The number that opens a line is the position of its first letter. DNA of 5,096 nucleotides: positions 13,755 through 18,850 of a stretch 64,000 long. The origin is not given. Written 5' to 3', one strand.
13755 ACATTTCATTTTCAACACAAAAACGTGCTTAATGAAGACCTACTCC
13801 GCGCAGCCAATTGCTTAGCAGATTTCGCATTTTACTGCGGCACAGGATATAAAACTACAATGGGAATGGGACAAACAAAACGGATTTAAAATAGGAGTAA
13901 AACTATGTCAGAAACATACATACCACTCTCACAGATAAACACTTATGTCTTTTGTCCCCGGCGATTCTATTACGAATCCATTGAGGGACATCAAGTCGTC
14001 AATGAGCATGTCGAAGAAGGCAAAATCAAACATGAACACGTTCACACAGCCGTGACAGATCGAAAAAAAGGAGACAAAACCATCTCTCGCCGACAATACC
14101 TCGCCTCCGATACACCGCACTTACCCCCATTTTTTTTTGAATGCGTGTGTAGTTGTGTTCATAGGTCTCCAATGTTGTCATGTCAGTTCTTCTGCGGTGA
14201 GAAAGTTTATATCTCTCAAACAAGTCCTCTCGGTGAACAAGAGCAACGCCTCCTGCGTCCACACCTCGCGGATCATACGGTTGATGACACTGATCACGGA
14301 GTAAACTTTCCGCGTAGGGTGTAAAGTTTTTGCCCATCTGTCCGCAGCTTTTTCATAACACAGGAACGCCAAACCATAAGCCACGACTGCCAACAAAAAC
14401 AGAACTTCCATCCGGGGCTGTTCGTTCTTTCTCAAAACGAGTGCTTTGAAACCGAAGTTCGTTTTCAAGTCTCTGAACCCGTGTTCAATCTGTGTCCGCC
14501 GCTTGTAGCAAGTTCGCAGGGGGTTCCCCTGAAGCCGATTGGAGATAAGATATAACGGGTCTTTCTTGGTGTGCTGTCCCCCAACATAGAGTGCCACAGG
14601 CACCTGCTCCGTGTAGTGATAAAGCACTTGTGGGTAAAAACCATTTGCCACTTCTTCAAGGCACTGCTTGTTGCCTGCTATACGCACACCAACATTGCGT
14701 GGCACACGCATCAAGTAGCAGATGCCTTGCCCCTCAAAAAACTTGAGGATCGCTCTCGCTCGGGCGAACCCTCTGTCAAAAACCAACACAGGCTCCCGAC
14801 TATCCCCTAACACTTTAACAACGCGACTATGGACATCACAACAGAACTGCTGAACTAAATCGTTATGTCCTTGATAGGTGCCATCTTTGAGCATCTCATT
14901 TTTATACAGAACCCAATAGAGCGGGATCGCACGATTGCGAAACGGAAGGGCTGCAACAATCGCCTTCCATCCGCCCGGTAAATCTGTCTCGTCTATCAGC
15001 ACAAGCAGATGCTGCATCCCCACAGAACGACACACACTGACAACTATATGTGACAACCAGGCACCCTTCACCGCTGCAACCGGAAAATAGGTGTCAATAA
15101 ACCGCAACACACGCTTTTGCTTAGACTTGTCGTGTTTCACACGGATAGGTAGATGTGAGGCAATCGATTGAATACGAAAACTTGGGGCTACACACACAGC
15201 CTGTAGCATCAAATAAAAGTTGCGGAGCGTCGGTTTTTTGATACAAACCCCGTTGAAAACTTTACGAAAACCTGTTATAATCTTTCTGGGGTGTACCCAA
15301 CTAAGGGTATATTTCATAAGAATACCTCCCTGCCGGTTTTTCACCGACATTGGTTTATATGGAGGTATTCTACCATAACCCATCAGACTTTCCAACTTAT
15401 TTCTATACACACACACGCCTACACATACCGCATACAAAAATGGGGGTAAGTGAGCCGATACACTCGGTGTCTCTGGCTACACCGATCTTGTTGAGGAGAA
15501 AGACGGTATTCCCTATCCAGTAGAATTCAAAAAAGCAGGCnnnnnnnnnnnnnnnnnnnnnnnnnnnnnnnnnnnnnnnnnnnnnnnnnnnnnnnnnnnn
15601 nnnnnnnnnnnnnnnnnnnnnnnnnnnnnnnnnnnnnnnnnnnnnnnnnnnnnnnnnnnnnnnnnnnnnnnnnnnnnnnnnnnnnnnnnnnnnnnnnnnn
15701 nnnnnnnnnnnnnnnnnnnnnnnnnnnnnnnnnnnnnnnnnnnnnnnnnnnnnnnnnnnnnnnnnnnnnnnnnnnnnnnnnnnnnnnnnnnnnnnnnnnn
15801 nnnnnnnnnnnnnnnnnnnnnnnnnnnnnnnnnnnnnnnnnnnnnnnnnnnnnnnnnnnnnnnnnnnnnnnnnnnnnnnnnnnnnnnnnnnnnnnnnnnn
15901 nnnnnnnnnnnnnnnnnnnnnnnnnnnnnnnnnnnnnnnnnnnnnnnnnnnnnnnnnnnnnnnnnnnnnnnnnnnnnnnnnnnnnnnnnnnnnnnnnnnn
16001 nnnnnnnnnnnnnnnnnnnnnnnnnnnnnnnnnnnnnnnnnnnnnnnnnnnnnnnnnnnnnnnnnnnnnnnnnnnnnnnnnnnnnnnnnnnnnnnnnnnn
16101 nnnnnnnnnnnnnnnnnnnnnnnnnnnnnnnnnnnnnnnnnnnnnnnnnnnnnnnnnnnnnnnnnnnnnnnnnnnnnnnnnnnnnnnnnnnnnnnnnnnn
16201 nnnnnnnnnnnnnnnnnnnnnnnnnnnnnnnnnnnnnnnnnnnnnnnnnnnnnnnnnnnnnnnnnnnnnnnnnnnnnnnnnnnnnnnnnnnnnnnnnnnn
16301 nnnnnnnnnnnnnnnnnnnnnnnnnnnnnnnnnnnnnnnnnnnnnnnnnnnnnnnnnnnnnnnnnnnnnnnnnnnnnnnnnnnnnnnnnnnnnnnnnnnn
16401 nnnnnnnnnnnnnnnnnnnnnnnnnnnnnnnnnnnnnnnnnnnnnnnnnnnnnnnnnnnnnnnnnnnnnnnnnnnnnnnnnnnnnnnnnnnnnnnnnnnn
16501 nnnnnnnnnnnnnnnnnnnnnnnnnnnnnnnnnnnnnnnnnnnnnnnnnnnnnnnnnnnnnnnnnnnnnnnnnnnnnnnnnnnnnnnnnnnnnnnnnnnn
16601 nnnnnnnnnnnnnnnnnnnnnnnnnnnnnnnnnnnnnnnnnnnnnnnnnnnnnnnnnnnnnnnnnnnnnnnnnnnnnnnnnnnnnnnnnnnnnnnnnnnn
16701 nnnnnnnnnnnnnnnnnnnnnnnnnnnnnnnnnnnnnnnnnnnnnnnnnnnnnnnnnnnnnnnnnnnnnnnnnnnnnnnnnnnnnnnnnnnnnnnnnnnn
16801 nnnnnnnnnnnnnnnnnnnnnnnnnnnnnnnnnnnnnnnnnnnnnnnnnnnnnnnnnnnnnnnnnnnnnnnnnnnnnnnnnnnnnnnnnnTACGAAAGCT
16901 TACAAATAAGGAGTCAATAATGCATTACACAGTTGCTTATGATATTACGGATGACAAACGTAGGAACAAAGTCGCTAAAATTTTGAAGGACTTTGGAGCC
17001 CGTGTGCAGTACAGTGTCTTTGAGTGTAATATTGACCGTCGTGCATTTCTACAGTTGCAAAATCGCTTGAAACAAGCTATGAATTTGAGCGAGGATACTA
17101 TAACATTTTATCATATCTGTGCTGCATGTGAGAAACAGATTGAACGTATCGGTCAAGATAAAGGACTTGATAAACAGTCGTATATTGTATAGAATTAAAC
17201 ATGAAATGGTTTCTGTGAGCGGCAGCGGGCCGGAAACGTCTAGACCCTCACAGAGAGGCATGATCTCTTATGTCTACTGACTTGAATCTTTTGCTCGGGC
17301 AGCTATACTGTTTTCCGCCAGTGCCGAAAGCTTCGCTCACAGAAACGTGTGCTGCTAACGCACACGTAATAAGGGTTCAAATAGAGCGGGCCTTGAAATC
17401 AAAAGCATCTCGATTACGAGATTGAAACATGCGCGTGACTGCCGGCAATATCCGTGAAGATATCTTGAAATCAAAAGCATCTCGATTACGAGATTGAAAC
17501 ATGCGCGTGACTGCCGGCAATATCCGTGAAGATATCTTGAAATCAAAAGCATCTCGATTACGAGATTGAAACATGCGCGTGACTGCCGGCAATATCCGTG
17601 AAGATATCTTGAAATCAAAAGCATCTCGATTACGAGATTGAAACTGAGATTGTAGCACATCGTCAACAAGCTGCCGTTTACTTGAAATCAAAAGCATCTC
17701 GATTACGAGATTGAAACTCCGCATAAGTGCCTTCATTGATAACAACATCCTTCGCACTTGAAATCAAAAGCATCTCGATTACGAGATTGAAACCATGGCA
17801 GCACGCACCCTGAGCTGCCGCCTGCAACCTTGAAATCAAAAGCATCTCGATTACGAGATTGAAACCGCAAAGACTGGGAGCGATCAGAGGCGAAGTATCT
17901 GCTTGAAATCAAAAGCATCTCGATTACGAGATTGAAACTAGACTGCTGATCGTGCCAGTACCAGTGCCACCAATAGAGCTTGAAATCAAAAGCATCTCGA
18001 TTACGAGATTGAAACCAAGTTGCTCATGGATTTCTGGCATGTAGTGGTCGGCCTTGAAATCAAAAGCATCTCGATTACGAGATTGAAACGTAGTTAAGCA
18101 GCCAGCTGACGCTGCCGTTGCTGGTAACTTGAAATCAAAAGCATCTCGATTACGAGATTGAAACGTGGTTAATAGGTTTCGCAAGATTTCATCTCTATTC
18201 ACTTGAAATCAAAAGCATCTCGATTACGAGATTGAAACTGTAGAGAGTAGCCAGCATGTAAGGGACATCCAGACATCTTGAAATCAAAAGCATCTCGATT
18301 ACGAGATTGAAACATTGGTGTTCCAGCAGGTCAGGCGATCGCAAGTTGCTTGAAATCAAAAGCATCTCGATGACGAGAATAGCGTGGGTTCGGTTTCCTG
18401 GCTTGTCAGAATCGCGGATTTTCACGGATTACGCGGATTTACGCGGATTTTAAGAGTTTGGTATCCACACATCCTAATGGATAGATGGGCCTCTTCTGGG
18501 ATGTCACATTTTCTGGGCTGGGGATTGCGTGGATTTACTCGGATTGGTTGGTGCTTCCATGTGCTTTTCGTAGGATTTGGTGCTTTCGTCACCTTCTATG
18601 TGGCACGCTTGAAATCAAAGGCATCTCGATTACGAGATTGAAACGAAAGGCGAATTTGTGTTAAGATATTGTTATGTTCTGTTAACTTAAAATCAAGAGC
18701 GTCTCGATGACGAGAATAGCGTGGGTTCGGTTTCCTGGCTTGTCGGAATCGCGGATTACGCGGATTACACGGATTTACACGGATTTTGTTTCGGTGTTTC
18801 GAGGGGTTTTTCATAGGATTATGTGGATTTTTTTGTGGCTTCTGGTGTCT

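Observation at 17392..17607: Three identical consecutive spacers at the leader-proximal end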

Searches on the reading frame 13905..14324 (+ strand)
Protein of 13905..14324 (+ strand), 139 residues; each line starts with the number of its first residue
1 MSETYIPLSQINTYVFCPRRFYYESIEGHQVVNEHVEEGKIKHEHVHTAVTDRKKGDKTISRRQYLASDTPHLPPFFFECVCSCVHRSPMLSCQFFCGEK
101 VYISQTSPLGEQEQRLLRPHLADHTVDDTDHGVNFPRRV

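Call 5: search_protein_families(library=ncbifam, proteins=[window:13905-14324:+], max_evalue=0.001)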
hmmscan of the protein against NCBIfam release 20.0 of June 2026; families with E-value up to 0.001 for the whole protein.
window:13905-14324:+ (139 aa): 2 families
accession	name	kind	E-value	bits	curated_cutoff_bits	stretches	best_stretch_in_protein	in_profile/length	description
NF049935.1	cas4g_cas1g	exception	6.6e-11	41.4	560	1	5-58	1-54/546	CRISPR-associated endonuclease Cas4g/Cas1g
TIGR00372.1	cas4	equivalog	7.5e-08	32.4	65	1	6-62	1-57/180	CRISPR-associated protein Cas4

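Call 6: search_protein_families(library=pfam, proteins=[window:13905-14324:+], max_evalue=0.001)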
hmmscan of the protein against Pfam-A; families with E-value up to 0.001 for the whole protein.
window:13905-14324:+ (139 aa): 0 families

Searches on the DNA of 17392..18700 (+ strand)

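Call 12: search_dna_similar(query=window:17392-18700:+, collection=phages, mode=distant, max_evalue=1, max_rows=20)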
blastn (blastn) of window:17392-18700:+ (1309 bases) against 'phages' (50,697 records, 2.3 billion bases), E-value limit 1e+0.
No match.

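Call 13: search_dna_similar(query=window:17392-18700:+, collection=plasmids, mode=distant, max_evalue=1, max_rows=20)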
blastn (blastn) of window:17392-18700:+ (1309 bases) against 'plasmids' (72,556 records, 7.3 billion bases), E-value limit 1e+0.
No match.
